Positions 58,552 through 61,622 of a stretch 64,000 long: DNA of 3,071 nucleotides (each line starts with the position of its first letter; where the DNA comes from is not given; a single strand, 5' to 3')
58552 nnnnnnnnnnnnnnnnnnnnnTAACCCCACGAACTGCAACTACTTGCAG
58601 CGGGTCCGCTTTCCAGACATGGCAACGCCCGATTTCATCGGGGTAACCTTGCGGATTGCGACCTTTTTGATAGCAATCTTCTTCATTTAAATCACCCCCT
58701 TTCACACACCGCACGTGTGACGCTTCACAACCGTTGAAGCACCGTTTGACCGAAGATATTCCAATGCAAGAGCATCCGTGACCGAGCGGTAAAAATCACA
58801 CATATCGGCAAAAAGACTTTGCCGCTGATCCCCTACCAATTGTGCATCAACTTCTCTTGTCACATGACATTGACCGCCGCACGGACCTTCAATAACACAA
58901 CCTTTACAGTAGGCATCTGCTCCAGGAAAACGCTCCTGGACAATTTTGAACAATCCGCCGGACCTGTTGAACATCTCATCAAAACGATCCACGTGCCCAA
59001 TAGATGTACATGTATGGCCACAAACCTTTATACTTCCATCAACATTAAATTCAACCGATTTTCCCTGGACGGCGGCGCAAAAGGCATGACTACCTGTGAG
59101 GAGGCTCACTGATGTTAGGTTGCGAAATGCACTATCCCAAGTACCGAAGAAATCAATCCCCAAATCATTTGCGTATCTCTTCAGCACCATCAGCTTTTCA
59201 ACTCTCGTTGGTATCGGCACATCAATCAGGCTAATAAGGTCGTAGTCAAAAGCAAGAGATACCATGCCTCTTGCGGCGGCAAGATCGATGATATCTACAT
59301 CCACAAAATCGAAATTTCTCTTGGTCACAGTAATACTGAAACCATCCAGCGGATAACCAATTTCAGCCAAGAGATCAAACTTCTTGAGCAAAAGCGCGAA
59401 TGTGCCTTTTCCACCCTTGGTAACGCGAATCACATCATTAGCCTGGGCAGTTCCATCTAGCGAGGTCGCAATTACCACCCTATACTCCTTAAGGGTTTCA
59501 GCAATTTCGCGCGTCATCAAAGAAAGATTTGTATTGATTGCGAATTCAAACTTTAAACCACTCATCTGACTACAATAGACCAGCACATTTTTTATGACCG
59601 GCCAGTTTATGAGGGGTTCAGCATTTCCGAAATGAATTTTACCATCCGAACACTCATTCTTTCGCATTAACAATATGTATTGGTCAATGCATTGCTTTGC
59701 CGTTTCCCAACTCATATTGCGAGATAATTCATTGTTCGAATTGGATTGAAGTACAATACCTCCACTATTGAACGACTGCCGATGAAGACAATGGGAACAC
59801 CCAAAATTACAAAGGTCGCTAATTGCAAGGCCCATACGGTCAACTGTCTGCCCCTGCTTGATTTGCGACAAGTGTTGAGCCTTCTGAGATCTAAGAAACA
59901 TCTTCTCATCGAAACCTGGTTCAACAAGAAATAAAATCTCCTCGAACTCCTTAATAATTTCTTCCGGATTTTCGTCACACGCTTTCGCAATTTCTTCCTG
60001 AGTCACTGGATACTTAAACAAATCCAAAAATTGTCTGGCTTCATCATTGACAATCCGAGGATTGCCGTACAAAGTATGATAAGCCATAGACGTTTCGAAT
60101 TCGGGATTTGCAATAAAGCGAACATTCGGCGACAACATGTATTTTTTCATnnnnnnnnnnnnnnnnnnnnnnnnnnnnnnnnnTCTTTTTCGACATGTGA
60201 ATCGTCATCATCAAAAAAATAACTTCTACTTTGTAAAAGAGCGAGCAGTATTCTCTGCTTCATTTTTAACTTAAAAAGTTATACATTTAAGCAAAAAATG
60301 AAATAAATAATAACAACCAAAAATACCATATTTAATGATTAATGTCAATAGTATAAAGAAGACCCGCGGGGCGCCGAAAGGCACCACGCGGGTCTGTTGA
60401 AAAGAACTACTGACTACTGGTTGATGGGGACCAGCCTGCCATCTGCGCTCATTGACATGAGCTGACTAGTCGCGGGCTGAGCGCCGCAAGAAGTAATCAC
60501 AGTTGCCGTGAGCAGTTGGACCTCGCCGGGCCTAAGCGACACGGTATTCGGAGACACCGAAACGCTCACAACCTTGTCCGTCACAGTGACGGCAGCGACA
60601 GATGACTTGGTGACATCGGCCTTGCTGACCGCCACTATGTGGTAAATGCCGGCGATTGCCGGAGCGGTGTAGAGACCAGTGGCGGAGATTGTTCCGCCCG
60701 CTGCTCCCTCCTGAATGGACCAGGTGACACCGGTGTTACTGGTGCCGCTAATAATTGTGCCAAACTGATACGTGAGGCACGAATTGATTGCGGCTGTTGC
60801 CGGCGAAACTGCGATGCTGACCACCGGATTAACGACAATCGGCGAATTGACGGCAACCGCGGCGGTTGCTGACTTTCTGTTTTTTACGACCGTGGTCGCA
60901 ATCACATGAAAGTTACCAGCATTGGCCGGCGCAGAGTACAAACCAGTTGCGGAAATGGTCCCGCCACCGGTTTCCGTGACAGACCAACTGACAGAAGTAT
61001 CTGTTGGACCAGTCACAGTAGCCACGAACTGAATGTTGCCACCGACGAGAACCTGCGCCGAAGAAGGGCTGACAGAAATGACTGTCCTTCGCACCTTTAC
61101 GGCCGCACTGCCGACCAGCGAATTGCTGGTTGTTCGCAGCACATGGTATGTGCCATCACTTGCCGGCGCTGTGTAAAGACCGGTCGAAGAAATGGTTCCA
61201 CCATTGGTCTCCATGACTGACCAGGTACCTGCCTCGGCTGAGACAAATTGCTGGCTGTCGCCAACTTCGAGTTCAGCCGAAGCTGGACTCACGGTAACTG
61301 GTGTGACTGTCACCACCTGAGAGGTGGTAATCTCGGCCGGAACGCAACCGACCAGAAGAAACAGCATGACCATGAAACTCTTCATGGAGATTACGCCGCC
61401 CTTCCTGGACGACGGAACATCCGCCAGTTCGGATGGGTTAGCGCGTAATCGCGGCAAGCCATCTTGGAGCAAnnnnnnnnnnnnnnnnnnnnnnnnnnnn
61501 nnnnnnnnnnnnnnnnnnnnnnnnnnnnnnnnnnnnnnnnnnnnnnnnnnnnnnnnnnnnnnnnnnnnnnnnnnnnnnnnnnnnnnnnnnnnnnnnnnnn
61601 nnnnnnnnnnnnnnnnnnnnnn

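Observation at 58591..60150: Radical SAM/SPASM maturase-type enzyme with a co-transcribed 31-aa Lys-rich peptide on a GC-enriched segment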

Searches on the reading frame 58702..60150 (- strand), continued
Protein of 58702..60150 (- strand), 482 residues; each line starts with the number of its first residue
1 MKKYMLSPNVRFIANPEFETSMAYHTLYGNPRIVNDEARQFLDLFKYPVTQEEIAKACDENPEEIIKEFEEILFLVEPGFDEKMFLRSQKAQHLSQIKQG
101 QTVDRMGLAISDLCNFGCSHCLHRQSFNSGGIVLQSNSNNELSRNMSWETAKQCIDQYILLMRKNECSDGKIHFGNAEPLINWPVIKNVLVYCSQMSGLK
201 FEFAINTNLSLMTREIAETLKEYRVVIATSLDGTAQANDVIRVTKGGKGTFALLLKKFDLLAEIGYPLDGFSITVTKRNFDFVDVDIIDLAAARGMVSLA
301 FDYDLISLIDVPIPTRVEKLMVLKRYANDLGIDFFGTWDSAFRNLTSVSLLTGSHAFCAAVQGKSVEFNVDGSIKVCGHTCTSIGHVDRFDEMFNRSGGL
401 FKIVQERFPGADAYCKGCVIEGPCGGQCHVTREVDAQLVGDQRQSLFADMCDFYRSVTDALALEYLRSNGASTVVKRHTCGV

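Call 50: search_protein_families(library=ncbifam, proteins=[L025:5367-6575:+, L028:1793-3025:-, L022:5669-7153:+, L021:5356-6114:+, L021:2518-3201:+, L020:2898-3455:+, L019:2943-3395:+, L019:3392-3928:+], max_evalue=0.00001)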
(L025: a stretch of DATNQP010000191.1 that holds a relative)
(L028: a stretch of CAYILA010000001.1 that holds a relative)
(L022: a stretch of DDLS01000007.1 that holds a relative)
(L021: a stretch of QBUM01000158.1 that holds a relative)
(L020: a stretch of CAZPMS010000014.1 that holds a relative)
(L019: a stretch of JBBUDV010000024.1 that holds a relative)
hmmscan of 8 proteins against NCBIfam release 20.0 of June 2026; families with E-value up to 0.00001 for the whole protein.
L025:5367-6575:+ (402 aa): 3 families
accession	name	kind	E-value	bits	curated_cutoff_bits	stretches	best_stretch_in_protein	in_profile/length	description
TIGR00788.1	fbt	subfamily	1.1e-32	113.6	216.4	1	26-367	42-410/468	folate/biopterin family MFS transporter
TIGR00901.2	2A0125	subfamily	3.5e-15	55.6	350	1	52-371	45-393/417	AmpG family muropeptide MFS transporter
TIGR00880.1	2_A_01_02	superfamily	4.2e-06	26.9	131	1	267-393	6-139/141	multidrug resistance protein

L028:1793-3025:- (410 aa): 6 families
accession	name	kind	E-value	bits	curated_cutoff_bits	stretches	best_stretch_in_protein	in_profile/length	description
NF000043.1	tet_MFS_P_a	exception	3.5e-23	82.1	750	1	14-394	16-400/420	tetracycline efflux MFS transporter TetA(P)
NF000049.1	tet_MFS_40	exception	8.5e-22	77.9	800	2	7-154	11-152/406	tetracycline efflux MFS transporter Tet(40)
TIGR00900.1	2A0121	subfamily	1.6e-15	57.4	319.6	1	23-371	18-363/364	H+ Antiporter protein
TIGR00893.1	2A0114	subfamily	6.9e-07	28.5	395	0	287-400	61-176/399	D-galactonate transporter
TIGR00880.1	2_A_01_02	superfamily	7.8e-07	29.3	131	0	53-186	9-140/141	multidrug resistance protein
TIGR00881.1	2A0104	subfamily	1.4e-06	27.6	407.75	0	226-399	1-176/379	phosphoglycerate transporter protein PgtP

L022:5669-7153:+ (494 aa): 6 families
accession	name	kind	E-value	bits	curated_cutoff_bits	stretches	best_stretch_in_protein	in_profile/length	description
NF049994.1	slr1306_fam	domain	7.1e-181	601.9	490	1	14-478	1-469/470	slr1306 family protein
TIGR03594.1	GTPase_EngA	equivalog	1.2e-08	34.4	306.7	0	118-152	168-202/432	ribosome biogenesis GTPase Der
NF000908.1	PRK00089.1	equivalog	3.8e-07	29.7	237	0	152-232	56-140/291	GTPase Era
TIGR03598.1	GTPase_YsxC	equivalog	4.2e-07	29.8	124.45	0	118-151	11-44/186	ribosome biogenesis GTP-binding protein YihA/YsxC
TIGR00450.1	mnmE_trmE_thdF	equivalog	4.2e-07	29.4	252.6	0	120-148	204-232/446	tRNA uridine-5-carboxymethylaminomethyl(34) synthesis GTPase MnmE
TIGR03918.1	GTP_HydF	equivalog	3.3e-06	26.2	325.55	0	124-148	6-31/392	[FeFe] hydrogenase H-cluster maturation GTPase HydF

L021:5356-6114:+ (252 aa): 0 families

L021:2518-3201:+ (227 aa): 0 families

L020:2898-3455:+ (185 aa): 6 families
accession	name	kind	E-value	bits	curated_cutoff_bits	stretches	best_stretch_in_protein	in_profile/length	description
NF007539.0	PRK10151.1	equivalog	2.2e-13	50.2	184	1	78-177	74-173/179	50S ribosomal protein L7/L12-serine acetyltransferase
NF011709.0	PRK15130.1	equivalog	6e-13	49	218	1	13-184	4-170/186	spermidine N1-acetyltransferase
TIGR03585.1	PseH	equivalog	4e-12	46.5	93.1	1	18-176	3-155/156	UDP-4-amino-4,6-dideoxy-N-acetyl-beta-L-altrosamine N-acetyltransferase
NF008072.0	PRK10809.1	equivalog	2.4e-10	40.5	190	1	59-183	65-190/194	ribosomal protein S5-alanine N-acetyltransferase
NF040702.1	ileS_w_GNAT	exception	9e-07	26.9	1999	1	8-162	279-425/1100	isoleucine--tRNA ligase, N-acetyltransferase domain-containing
NF007527.0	PRK10140.1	equivalog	2.2e-06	27.6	236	1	15-175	3-157/162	N-acetyltransferase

L019:2943-3395:+ (150 aa): 7 families
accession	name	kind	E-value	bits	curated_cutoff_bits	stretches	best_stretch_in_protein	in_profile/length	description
TIGR01575.1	rimI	equivalog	4.4e-11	43.1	86.4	1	54-140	29-114/132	ribosomal protein S18-alanine N-acetyltransferase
NF040503.1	resist_ArsN1a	equivalog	3.2e-09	36.7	170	1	8-147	1-142/159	arsinothricin resistance N-acetyltransferase ArsN1 family A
NF002959.0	PRK03624.1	equivalog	1e-08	35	124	1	54-139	46-130/147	GNAT family acetyltransferase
NF043067.1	AAC_6p_group_E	equivalog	1.6e-08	34.5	140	1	13-139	3-128/140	aminoglycoside 6'-N-acetyltransferase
NF040504.1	resist_ArsN1b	equivalog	5.4e-07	29.6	210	1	9-142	2-137/159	arsinothricin resistance N-acetyltransferase ArsN1 family B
TIGR03585.1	PseH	equivalog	6e-07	29.7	93.1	1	43-147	37-142/156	UDP-4-amino-4,6-dideoxy-N-acetyl-beta-L-altrosamine N-acetyltransferase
NF007025.1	PRK09491.1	equivalog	9.7e-07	28.8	173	1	63-139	45-120/145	ribosomal protein S18-alanine N-acetyltransferase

L019:3392-3928:+ (178 aa): 4 families
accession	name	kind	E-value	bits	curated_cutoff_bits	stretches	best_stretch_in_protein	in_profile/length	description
TIGR03585.1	PseH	equivalog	8.3e-15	55.2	93.1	1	9-168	2-155/156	UDP-4-amino-4,6-dideoxy-N-acetyl-beta-L-altrosamine N-acetyltransferase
NF007539.0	PRK10151.1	equivalog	2.5e-14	53.3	184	1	68-169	72-173/179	50S ribosomal protein L7/L12-serine acetyltransferase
NF011709.0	PRK15130.1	equivalog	4.7e-11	42.8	218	1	6-175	5-169/186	spermidine N1-acetyltransferase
NF008072.0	PRK10809.1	equivalog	1.1e-06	28.5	190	1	57-175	71-190/194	ribosomal protein S5-alanine N-acetyltransferase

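Call 55: find_encoding_contigs(protein=P0097, flank=3000, max_places=2)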
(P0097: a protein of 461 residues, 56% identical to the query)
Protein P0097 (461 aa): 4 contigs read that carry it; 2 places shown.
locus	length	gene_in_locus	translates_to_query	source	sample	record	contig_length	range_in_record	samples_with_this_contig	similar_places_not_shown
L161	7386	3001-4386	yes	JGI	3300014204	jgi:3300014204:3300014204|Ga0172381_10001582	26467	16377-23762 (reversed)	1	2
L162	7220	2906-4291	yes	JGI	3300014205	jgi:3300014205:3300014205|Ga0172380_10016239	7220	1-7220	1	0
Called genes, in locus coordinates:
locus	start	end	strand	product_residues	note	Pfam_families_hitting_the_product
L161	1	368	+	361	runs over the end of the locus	PF00226:DnaJ, PF01556:DnaJ_C, PF00684:DnaJ_CXXCXGXG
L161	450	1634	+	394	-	PF01180:DHO_dh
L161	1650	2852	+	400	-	PF00579:tRNA-synt_1b, PF22421:SYY_C-terminal (weak), PF01479:S4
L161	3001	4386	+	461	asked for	PF04055:Radical_SAM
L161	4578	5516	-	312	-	PF01636:APH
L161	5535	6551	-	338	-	PF00155:Aminotran_1_2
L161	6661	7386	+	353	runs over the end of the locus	PF00899:ThiF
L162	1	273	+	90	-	?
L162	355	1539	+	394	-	PF01180:DHO_dh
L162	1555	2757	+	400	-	PF00579:tRNA-synt_1b, PF22421:SYY_C-terminal (weak), PF01479:S4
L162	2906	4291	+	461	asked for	PF04055:Radical_SAM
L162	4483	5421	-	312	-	PF01636:APH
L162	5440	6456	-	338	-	PF00155:Aminotran_1_2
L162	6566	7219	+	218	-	?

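Call 56: find_encoding_contigs(protein=P0106, flank=3000, max_places=2)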
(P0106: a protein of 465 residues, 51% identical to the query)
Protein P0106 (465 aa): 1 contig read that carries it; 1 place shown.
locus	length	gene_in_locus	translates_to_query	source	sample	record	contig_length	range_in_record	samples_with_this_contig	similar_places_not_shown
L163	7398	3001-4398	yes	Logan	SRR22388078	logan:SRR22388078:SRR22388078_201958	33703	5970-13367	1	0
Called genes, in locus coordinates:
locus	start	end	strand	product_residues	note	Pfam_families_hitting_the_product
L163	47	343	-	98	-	-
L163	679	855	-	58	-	PF00462:Glutaredoxin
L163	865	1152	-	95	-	PF12840:HTH_20 (weak), PF01022:HTH_5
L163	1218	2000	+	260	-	PF08818:DUF1801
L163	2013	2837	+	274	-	PF04266:ASCH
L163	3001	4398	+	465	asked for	PF04055:Radical_SAM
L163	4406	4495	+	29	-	-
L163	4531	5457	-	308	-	PF01636:APH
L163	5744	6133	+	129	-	PF13242:Hydrolase_like (weak)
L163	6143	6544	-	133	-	PF00903:Glyoxalase, PF06983:3-dmu-9_3-mt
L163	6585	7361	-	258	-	PF01725:Ham1p_like, PF14520:HHH_5 (weak)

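Call 57: find_encoding_contigs(protein=P0090, flank=3000, max_places=2)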
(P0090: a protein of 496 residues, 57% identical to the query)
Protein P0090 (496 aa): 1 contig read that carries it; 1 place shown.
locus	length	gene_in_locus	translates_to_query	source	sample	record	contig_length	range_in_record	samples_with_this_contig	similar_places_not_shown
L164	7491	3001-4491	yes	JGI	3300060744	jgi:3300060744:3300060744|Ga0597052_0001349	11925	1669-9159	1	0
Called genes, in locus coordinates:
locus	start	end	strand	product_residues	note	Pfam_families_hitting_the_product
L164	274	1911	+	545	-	PF00239:Resolvase, PF07508:Recombinase, PF13408:Zn_ribbon_recom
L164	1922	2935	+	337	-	PF01636:APH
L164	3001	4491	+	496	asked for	PF04055:Radical_SAM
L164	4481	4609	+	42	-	-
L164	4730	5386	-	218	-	-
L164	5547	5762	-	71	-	-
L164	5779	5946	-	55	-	-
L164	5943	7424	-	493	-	PF02195:ParB_N, PF17762:HTH_ParB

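Call 58: find_encoding_contigs(protein=P0109, flank=3000, max_places=2)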
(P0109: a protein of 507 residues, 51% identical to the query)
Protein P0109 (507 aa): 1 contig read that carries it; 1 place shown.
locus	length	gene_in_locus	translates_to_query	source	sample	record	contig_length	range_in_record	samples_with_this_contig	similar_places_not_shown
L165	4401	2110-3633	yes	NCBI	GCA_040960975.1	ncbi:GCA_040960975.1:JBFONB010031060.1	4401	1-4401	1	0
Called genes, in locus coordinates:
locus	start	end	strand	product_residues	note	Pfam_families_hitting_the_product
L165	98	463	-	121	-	-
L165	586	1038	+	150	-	-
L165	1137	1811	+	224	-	PF27235:AF_1680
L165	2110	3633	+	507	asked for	PF04055:Radical_SAM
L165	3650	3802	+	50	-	-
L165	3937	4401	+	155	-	?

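Call 67: search_protein_families(library=pfam, proteins=[L164:274-1911:+, L164:1922-2935:+, L164:4730-5386:-, L164:5547-5762:-, L164:5779-5946:-, L165:1137-1811:+, L165:3937-4401:+], max_evalue=0.001)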
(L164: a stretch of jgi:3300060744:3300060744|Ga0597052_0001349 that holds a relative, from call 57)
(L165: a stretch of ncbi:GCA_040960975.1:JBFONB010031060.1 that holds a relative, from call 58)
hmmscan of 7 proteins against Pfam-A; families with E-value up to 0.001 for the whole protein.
L164:274-1911:+ (545 aa): 3 families
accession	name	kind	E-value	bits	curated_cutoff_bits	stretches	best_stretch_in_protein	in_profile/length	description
PF00239.26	Resolvase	-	4.5e-19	69.4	23.3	1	5-151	2-145/145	Resolvase, N terminal domain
PF07508.19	Recombinase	-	5.3e-09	36.7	21.1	1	176-269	2-101/102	Recombinase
PF13408.12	Zn_ribbon_recom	-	4.8e-08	33.7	25.3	1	284-333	2-49/58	Recombinase zinc beta ribbon domain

L164:1922-2935:+ (337 aa): 1 family
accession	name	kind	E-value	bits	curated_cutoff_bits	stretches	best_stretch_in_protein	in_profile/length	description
PF01636.29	APH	-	1.7e-16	61.1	23.2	1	62-256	8-210/239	Phosphotransferase enzyme family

L164:4730-5386:- (218 aa): 0 families

L164:5547-5762:- (71 aa): 0 families

L164:5779-5946:- (55 aa): 0 families

L165:1137-1811:+ (224 aa): 0 families

L165:3937-4401:+ (155 aa): 6 families
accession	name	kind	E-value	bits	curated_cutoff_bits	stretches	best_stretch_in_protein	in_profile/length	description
PF13649.12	Methyltransf_25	-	1.4e-12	48.6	27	1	72-141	1-74/97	Methyltransferase domain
PF08241.18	Methyltransf_11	-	5.5e-10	40.2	21.2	1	73-141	1-69/95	Methyltransferase domain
PF13847.12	Methyltransf_31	-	3.3e-08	33.8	27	1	68-139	3-81/145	Methyltransferase domain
PF08242.18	Methyltransf_12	-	1.1e-07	32.9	30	1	73-146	1-78/98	Methyltransferase domain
PF05724.17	TPMT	-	1.4e-06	28.6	26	1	69-105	38-74/218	Thiopurine S-methyltransferase (TPMT)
PF13489.12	Methyltransf_23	-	0.00029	21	27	1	63-106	17-60/164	Methyltransferase domain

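Call 80: search_protein_families(library=padloc, proteins=[window:58702-60150:-, L022:2176-3546:-, L022:3935-5329:+], max_evalue=0.001)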
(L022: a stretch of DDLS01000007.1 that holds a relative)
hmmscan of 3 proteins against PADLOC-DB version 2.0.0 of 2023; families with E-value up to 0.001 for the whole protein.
window:58702-60150:- (482 aa): 1 family
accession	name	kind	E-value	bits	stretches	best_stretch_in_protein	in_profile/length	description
PDLC02903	pVip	-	5.3e-07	27.4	1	110-245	6-116/257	Viperins not associated with kinases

L022:2176-3546:- (456 aa): 1 family
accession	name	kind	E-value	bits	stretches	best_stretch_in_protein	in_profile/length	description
PDLC04984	PDC-S27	-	9.9e-07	26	0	141-215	6-79/474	-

L022:3935-5329:+ (464 aa): 2 families
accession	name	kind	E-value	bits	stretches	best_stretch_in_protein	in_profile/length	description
PDLC02903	pVip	-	1e-11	42.8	1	110-259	5-136/257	Viperins not associated with kinases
PDLC02904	pVip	-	1.3e-07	29.4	1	111-258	9-141/262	Viperins associated with kinases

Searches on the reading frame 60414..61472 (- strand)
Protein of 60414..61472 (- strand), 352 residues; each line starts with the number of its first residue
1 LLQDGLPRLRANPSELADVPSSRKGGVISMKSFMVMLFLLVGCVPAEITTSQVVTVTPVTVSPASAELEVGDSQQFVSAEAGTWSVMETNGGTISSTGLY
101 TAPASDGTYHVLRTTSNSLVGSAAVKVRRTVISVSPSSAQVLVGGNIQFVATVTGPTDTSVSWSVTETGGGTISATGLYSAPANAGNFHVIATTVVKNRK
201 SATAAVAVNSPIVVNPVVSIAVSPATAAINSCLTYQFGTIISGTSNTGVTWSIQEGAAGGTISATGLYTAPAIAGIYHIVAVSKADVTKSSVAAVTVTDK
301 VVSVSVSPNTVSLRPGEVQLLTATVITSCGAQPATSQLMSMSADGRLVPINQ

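Call 4: search_protein_families(library=ncbifam, proteins=[window:60414-61472:-], max_evalue=0.01)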
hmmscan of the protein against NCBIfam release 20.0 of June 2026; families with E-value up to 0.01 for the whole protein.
window:60414-61472:- (352 aa): 0 families

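Call 5: search_protein_families(library=pfam, proteins=[window:60414-61472:-], max_evalue=0.01)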
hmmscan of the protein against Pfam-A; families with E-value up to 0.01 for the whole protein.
window:60414-61472:- (352 aa): 2 families
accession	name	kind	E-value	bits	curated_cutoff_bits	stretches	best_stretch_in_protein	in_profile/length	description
PF02368.24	Big_2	-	1.3e-10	41.5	22.8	1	130-194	3-68/79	Bacterial Ig-like domain (group 2)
PF20565.4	DUF6775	-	0.0072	16.2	27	0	173-201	149-177/259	Probable metallopeptidase family (DUF6775)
